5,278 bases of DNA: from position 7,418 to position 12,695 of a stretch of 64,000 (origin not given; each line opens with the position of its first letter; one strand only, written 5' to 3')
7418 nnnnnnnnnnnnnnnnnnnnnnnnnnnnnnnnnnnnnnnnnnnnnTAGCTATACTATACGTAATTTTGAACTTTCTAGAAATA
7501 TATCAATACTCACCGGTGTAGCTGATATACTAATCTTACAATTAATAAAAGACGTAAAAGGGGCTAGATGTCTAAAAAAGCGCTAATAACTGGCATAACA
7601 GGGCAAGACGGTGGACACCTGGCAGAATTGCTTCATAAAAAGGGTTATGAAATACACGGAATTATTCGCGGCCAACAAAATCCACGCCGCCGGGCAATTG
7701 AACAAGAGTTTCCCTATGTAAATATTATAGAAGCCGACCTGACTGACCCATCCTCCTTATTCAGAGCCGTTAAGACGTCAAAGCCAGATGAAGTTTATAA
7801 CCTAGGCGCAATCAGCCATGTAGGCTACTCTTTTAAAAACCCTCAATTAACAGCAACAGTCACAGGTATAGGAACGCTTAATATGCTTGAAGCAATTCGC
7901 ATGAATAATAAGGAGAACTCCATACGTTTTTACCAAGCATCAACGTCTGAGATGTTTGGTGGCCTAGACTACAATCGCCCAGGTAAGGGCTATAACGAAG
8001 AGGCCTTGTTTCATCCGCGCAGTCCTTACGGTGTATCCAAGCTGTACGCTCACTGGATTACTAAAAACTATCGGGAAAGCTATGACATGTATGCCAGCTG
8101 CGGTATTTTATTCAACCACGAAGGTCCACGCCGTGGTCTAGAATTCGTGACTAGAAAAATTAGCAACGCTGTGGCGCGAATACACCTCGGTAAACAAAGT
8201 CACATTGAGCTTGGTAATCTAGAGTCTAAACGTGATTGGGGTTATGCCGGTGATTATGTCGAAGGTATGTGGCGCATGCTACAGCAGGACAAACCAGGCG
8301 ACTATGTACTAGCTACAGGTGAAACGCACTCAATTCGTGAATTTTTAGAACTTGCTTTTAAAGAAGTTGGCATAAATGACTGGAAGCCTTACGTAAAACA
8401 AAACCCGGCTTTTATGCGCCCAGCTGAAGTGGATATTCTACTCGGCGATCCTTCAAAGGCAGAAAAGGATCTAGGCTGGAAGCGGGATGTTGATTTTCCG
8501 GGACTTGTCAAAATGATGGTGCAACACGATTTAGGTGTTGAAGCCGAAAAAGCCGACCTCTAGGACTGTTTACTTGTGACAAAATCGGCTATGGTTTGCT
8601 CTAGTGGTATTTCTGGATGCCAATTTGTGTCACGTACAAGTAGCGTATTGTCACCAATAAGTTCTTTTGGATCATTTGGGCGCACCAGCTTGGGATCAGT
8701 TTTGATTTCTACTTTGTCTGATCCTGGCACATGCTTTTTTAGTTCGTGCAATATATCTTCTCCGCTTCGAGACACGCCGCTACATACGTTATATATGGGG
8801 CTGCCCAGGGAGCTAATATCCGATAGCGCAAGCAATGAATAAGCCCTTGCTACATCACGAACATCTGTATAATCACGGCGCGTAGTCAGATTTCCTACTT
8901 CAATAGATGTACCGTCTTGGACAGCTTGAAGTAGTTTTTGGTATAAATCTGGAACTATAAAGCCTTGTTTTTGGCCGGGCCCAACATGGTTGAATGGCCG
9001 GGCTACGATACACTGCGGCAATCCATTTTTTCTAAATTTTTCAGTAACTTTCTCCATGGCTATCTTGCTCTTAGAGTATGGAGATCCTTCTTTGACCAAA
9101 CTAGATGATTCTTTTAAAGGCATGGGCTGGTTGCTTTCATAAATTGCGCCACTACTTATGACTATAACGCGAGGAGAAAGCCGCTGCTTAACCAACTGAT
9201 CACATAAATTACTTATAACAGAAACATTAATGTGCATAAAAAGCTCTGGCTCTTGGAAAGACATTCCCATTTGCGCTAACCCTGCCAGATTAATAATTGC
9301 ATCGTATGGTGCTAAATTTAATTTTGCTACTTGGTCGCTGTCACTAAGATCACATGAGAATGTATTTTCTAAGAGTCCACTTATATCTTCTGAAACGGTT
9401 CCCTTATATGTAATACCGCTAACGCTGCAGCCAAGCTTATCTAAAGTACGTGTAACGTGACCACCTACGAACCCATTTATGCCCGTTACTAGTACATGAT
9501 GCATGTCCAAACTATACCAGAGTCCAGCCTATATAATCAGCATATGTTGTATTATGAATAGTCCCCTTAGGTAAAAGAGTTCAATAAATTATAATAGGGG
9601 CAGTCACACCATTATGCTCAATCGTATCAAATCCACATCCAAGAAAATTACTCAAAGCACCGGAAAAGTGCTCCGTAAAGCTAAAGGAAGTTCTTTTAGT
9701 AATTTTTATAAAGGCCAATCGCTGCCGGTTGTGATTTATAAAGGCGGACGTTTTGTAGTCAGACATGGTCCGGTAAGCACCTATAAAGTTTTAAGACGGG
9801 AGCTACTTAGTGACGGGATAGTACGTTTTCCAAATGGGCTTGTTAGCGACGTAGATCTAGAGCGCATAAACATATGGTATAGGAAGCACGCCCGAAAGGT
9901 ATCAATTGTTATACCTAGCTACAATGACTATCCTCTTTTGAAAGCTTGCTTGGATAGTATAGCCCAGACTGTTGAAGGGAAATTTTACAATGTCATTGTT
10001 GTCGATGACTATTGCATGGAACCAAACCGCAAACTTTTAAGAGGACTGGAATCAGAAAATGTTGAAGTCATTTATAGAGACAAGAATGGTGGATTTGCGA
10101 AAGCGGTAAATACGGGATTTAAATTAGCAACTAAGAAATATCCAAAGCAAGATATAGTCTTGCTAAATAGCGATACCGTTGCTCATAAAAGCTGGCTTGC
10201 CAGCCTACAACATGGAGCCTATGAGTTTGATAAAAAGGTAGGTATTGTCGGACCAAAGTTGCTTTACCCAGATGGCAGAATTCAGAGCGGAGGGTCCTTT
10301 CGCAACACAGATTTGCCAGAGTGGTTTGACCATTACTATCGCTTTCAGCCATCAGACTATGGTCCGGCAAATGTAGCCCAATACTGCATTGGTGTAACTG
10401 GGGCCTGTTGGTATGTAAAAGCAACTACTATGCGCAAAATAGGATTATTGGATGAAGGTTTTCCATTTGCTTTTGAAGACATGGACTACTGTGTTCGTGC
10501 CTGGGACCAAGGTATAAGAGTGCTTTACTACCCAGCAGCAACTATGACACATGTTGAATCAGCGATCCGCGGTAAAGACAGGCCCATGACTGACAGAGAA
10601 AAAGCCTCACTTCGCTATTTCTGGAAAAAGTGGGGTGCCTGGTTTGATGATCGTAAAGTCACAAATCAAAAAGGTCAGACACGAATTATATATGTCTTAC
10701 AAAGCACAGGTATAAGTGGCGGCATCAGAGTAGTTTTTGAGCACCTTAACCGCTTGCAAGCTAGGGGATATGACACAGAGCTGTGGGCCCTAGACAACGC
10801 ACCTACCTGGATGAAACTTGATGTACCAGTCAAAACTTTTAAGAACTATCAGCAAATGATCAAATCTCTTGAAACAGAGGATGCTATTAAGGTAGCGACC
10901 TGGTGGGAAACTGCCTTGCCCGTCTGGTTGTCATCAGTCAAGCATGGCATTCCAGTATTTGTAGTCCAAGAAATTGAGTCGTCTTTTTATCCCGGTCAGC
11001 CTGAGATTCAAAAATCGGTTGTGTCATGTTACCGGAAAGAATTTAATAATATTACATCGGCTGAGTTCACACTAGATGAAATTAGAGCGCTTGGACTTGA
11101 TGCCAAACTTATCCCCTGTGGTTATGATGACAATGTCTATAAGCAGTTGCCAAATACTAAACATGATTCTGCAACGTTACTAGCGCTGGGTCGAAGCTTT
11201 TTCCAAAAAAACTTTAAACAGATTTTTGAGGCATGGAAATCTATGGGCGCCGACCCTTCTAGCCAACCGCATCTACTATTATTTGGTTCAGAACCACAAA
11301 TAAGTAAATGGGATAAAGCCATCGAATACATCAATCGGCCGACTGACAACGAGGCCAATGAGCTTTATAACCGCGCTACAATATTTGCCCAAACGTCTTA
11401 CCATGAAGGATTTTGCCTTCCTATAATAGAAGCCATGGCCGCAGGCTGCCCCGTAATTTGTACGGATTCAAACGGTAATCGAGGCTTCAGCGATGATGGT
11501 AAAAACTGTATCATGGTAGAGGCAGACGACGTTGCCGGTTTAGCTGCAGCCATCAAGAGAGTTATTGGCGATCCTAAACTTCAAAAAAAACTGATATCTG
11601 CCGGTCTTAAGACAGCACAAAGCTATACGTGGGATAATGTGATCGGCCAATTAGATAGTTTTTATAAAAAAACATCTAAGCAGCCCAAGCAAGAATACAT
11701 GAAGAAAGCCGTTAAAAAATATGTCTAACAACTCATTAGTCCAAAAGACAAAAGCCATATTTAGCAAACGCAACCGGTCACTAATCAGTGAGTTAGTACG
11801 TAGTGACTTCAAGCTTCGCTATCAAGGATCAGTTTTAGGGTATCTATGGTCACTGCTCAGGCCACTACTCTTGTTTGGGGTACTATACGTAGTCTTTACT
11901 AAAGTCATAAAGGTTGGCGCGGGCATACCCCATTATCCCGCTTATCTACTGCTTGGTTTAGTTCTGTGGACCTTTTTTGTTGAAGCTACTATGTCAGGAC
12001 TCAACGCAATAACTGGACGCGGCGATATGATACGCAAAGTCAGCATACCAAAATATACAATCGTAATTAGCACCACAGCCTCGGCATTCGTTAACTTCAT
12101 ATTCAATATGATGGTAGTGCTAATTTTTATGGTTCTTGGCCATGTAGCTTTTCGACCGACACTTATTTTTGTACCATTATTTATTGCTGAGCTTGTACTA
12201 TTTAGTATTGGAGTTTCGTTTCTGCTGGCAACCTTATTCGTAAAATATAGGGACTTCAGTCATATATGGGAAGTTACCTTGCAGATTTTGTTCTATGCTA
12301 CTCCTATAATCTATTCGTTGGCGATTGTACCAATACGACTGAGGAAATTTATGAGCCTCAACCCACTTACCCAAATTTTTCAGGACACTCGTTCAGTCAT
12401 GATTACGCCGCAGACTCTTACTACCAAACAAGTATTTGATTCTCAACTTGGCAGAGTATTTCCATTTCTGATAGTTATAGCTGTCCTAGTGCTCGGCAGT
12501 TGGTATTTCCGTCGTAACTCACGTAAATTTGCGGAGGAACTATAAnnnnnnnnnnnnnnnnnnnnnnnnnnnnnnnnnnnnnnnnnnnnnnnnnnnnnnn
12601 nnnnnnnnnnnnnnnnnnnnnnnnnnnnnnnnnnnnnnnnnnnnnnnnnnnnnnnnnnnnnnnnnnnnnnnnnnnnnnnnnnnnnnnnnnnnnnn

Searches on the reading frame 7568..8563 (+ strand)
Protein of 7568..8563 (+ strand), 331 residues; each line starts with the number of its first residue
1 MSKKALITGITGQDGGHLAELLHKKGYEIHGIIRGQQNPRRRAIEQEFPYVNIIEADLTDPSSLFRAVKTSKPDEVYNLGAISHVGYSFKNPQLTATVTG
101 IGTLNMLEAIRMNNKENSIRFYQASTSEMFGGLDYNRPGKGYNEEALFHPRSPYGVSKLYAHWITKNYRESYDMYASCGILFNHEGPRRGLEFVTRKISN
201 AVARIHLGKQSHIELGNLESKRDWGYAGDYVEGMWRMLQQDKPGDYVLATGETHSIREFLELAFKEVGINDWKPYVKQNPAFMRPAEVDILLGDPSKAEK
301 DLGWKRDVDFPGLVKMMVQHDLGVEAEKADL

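Call 8: search_protein_families(library=pfam, proteins=[window:7568-8563:+], max_evalue=0.001)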
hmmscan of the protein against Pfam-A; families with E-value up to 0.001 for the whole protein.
window:7568-8563:+ (331 aa): 4 families
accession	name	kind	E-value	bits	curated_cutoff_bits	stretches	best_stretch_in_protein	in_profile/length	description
PF16363.11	GDP_Man_Dehyd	-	4e-125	418.1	27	1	6-317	1-332/332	GDP-mannose 4,6 dehydratase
PF01370.27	Epimerase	-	1.3e-67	228.2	20.9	1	5-248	1-239/240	NAD dependent epimerase/dehydratase family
PF04321.23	RmlD_sub_bind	-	5.3e-11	42.6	27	1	4-161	2-132/287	RmlD substrate binding domain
PF05368.20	NmrA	-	1e-05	25.8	27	1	2-71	2-70/298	NmrA-like family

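Call 56: search_protein_families(library=ncbifam, proteins=[window:7568-8563:+], max_evalue=0.00001)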
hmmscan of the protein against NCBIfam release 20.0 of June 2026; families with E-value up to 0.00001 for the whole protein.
window:7568-8563:+ (331 aa): 10 families
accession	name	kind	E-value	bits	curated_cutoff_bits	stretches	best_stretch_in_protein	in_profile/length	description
TIGR01472.1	gmd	equivalog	5.3e-121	404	415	1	3-322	1-339/342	GDP-mannose 4,6-dehydratase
TIGR04180.1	EDH_00030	hypoth_equivalog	3.4e-28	98.6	475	1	6-307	2-295/297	NAD-dependent 4,6-dehydratase LegB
TIGR01181.1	dTDP_gluc_dehyt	equivalog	6.2e-27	94.5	365.1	1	49-319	50-309/321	dTDP-glucose 4,6-dehydratase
TIGR02622.1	CDP_4_6_dhtase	equivalog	6.6e-18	65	278.45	1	2-319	4-328/352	CDP-glucose 4,6-dehydratase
TIGR01179.1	galE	equivalog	1.5e-17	63.4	262.3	1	5-186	2-178/332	UDP-glucose 4-epimerase GalE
NF007582.0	PRK10217.1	equivalog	1e-13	51.1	698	1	55-251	57-253/355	dTDP-glucose 4,6-dehydratase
NF007490.0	PRK10084.1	subfamily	3.8e-13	49.2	649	1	53-252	54-261/361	dTDP-glucose 4,6-dehydratase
TIGR01214.1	rmlD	equivalog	4.4e-10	39.1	224.05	1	5-187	2-156/285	dTDP-4-dehydrorhamnose reductase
NF043036.1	ErythonDh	equivalog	7.6e-08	31.9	325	1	4-168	2-163/321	D-erythronate dehydrogenase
NF011728.1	PRK15181.1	equivalog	3.5e-06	26.3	760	1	3-189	16-200/348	Vi polysaccharide biosynthesis UDP-N-acetylglucosaminuronic acid C-4 epimerase TviC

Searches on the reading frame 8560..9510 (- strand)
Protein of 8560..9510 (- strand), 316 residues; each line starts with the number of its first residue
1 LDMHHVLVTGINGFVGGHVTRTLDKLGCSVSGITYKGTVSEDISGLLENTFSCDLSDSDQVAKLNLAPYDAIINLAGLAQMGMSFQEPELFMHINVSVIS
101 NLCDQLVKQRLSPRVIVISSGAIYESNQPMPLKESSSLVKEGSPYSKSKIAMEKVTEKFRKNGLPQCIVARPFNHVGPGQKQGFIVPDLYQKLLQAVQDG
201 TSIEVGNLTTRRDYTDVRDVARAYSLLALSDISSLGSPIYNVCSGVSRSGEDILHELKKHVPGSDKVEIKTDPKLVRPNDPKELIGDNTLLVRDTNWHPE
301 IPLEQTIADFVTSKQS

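Call 8: search_protein_families(library=pfam, proteins=[window:8560-9510:-], max_evalue=0.001)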
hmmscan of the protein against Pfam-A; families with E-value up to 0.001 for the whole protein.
window:8560-9510:- (316 aa): 5 families
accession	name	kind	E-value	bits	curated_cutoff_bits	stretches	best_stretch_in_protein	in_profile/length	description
PF01370.27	Epimerase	-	4.1e-43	148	20.9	1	6-243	1-240/240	NAD dependent epimerase/dehydratase family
PF16363.11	GDP_Man_Dehyd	-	7.6e-41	141.1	27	1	7-309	1-331/332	GDP-mannose 4,6 dehydratase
PF04321.23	RmlD_sub_bind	-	3e-09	36.8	27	1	5-169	2-145/287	RmlD substrate binding domain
PF01073.25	3Beta_HSD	-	2.1e-05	24.2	22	1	7-183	1-189/280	3-beta hydroxysteroid dehydrogenase/isomerase family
PF00106.31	adh_short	-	6.4e-05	22.9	26.6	1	5-164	2-168/195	short chain dehydrogenase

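Call 56: search_protein_families(library=ncbifam, proteins=[window:8560-9510:-], max_evalue=0.00001)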
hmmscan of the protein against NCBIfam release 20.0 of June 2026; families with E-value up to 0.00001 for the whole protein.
window:8560-9510:- (316 aa): 16 families
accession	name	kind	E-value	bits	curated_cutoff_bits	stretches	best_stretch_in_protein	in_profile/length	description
TIGR04180.1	EDH_00030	hypoth_equivalog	1.6e-34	119.3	475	1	6-300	1-295/297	NAD-dependent 4,6-dehydratase LegB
TIGR01179.1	galE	equivalog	4.5e-30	104.6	262.3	1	6-309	2-320/332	UDP-glucose 4-epimerase GalE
TIGR01181.1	dTDP_gluc_dehyt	equivalog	1.3e-18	67.1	365.1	1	6-310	2-307/321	dTDP-glucose 4,6-dehydratase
TIGR03466.1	HpnA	hypoth_equivalog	2.8e-16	59.3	367.65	1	5-180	2-175/327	hopanoid-associated sugar epimerase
TIGR02622.1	CDP_4_6_dhtase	equivalog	4.4e-15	55.7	278.45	1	4-310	5-326/352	CDP-glucose 4,6-dehydratase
TIGR02197.1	heptose_epim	equivalog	4.2e-14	52.4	274.6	1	6-312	1-311/316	ADP-glyceromanno-heptose 6-epimerase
NF007956.0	PRK10675.1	subfamily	2.8e-12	46.4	394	1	5-177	2-182/338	UDP-glucose 4-epimerase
TIGR01472.1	gmd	equivalog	7.1e-11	41.9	415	1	7-312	4-336/342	GDP-mannose 4,6-dehydratase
NF047922.1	GDPFucSynFcl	equivalog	1.8e-10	40.8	500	1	5-309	4-296/308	GDP-L-fucose synthase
NF043036.1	ErythonDh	equivalog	2.3e-09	36.9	325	1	5-179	2-184/321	D-erythronate dehydrogenase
TIGR01746.1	Thioester-redct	subfamily_domain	8.2e-08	31.9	213.35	1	69-247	89-265/371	thioester reductase domain-containing protein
NF008872.0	PRK11908.1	equivalog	8.3e-07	28.4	294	1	3-223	1-232/349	bifunctional UDP-4-keto-pentose/UDP-xylose synthase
NF009092.0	PRK12428.1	subfamily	1.1e-06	28.4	242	1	4-140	6-135/261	coniferyl-alcohol dehydrogenase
TIGR01777.1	yfcH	hypoth_equivalog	4.1e-06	26.6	207.35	1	6-163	1-154/292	TIGR01777 family oxidoreductase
NF005753.0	PRK07577.1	equivalog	6.3e-06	25.9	310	0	1-128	1-135/237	SDR family oxidoreductase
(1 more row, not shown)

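Call 57: search_solved_structures(query=window:8560-9510:-, max_evalue=1e-10)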
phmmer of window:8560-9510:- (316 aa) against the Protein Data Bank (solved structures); distinct sequences matched with E-value up to 1e-10: 15.
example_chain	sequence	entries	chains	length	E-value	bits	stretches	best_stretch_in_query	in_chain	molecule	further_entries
2pk3_A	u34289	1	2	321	1.9e-34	122.8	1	5-313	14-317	GDP-6-deoxy-D-lyxo-4-hexulose reductase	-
6x3b_A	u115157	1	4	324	2.9e-31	112.3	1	41-310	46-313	GDP-6-deoxy-D-mannose reductase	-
4lw8_A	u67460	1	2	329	3.1e-28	102.3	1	6-311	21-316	Putative epimerase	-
6dnt_A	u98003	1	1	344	5e-16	62.2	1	4-287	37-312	NAD-dependent epimerase/dehydratase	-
3vps_A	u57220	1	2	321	1.3e-15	60.8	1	4-294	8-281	NAD-dependent epimerase/dehydratase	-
6kv9_A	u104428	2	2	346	1.8e-14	57.1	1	5-253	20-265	MoeE5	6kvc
7us5_A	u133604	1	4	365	1.1e-13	54.6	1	50-311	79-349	GDP-D-GLYCERO-D-MANNO-HEPTOSE 4,6-DEHYDRATASE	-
4zrm_A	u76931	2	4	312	1.8e-13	53.9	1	5-307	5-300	UDP-glucose 4-epimerase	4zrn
1db3_A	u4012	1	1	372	2.9e-13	53.2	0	7-223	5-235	GDP-MANNOSE 4,6-DEHYDRATASE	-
7kf3_A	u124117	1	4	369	1.2e-12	51.2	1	7-312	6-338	GDP-mannose 4,6-dehydratase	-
7k3p_A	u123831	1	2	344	2.6e-12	50.1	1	6-301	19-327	UDP-glucose 4-epimerase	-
2hun_A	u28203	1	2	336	6e-12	48.9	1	6-307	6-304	336aa long hypothetical dTDP-glucose 4,6-dehydratase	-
8wow_A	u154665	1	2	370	2e-11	47.1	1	5-309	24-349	UDP-glucose 4-epimerase 2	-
8wov_B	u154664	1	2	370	2.8e-11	46.7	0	5-309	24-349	UDP-glucose 4-epimerase 2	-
8wop_A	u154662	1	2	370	4.9e-11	45.9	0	5-309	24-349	UDP-glucose 4-epimerase 2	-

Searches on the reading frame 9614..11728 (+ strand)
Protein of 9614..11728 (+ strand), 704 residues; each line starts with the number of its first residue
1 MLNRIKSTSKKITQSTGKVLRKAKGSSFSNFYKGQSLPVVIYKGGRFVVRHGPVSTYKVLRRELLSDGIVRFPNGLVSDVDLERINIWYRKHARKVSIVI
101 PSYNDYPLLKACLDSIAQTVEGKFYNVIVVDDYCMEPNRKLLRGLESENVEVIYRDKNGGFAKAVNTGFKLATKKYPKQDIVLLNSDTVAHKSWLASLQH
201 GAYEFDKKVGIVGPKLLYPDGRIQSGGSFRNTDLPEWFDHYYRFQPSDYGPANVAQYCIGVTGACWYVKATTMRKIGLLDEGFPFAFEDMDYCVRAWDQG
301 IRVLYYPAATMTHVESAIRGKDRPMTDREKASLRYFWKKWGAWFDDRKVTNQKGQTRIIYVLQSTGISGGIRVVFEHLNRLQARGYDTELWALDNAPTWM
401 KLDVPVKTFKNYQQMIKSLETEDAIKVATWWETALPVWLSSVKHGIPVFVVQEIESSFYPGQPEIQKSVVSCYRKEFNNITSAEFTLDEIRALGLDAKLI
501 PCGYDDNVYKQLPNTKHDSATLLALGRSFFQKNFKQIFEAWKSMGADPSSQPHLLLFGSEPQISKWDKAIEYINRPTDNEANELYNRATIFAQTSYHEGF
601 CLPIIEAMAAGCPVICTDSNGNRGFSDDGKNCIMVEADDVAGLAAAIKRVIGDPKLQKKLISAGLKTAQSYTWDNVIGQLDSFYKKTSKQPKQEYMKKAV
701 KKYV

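Call 8: search_protein_families(library=pfam, proteins=[window:9614-11728:+], max_evalue=0.001)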
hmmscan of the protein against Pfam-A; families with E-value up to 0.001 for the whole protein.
window:9614-11728:+ (704 aa): 7 families
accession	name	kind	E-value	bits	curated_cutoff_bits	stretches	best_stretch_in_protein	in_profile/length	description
PF00534.26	Glycos_transf_1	-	9.9e-24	84.2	26.4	1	514-665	10-170/172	Glycosyl transferases group 1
PF13692.12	Glyco_trans_1_4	-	4.3e-20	72.9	27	1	521-653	3-142/142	Glycosyl transferases group 1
PF00535.33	Glycos_transf_2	-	7.2e-18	65.5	23.3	1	97-204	1-105/168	Glycosyl transferase family 2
PF13641.12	Glyco_tranf_2_3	-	7.8e-15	55.9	27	1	96-315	3-213/230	Glycosyltransferase like family 2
PF13524.12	Glyco_trans_1_2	-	2.4e-10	41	25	1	538-680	6-142/144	Glycosyl transferase-like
PF13632.12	Glyco_trans_2_3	-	1.5e-06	28.6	27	1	181-319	2-128/198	Glycosyl transferase family group 2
PF20706.3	GT4-conflict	-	6e-06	25.9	26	1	579-679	273-384/385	Family 4 Glycosyltransferase in conflict systems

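Call 56: search_protein_families(library=ncbifam, proteins=[window:9614-11728:+], max_evalue=0.00001)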
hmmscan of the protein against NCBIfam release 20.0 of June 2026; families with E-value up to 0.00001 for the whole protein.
window:9614-11728:+ (704 aa): 29 families (the best 25 are shown)
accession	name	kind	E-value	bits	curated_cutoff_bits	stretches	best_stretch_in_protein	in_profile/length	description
TIGR03965.1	mycofact_glyco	equivalog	8.5e-20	71.1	280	1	91-313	71-280/467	mycofactocin biosynthesis glycosyltransferase MftF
NF041876.1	EPS_EpsE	equivalog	4.5e-16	59.1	400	1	579-667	287-375/389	exopolysaccharide biosynthesis GT4 family glycosyltransferase EpsE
TIGR03449.1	mycothiol_MshA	equivalog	2.8e-15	56.2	462.5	1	570-688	286-404/406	D-inositol-3-phosphate glycosyltransferase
NF053787.1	GlcN_PG_synth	equivalog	6.1e-14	51.6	480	1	489-686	167-358/361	N-acetylglucosaminyl phosphatidylglycerol synthase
TIGR04047.1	MSMEG_0565_glyc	hypoth_equivalog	1e-13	51.1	259.85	1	578-680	267-367/373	MSMEG_0565 family glycosyltransferase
TIGR01556.1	rhamnosyltran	subfamily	4e-13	49.2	200.55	1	115-314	12-201/281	rhamnosyltransferase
NF047880.1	glyco_SdgA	exception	5.6e-13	48.3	800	1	497-677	293-480/488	serine-aspartate repeat adhesin O-glycosyltransferase SdgA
NF047881.1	glyco_SdgB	exception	8.3e-13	47.8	800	1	500-683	302-492/496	serine-aspartate repeat adhesin O-glycosyltransferase SdgB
TIGR02149.1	glgA_Coryne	subfamily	2.4e-12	46.7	302.4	1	569-686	264-389/391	glycogen synthase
TIGR03088.1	stp2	hypoth_equivalog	1.6e-11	43.9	409.05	1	581-686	266-372/374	TIGR03088 family PEP-CTERM/XrtA system glycosyltransferase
TIGR03999.1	thiol_BshA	equivalog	5.9e-11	41.9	273.7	1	578-687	263-373/375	N-acetyl-alpha-D-glucosaminyl L-malate synthase BshA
NF041875.1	EPS_EpsD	equivalog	3.2e-10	39.9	370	1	96-314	1-207/325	exopolysaccharide biosynthesis glycosyltransferase EpsD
TIGR02472.1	sucr_P_syn_N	equivalog_domain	1.8e-09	37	576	1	587-677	340-431/439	sucrose-phosphate synthase, putative, glycosyltransferase domain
NF050056.1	ProtGlycPglH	equivalog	6.7e-09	35.3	600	1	579-679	244-345/354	GalNAc-alpha-(1->4)-GalNAc-alpha-(1->3)-diNAcBac-PP-undecaprenol alpha-1,4-N-acetyl-D-galactosaminyltransferase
NF047683.1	TeichurnBiosyTuaG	equivalog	1.7e-08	34.5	400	1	93-190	5-99/252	teichuronic acid biosynthesis protein TuaG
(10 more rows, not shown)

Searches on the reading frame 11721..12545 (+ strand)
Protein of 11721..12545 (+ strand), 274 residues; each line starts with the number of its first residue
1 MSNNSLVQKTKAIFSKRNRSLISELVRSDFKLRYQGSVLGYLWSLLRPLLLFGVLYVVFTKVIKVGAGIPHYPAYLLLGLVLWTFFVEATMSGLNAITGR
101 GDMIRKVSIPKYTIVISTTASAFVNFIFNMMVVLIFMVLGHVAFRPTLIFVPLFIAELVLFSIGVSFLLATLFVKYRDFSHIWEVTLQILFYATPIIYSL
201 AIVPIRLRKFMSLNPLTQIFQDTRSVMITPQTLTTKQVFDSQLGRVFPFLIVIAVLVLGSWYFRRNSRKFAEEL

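Call 8: search_protein_families(library=pfam, proteins=[window:11721-12545:+], max_evalue=0.001)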
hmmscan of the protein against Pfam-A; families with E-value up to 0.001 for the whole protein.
window:11721-12545:+ (274 aa): 1 family
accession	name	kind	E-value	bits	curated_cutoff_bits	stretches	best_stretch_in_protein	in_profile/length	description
PF01061.29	ABC2_membrane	-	3.1e-17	63.2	26.9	1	22-227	3-210/211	ABC-2 type transporter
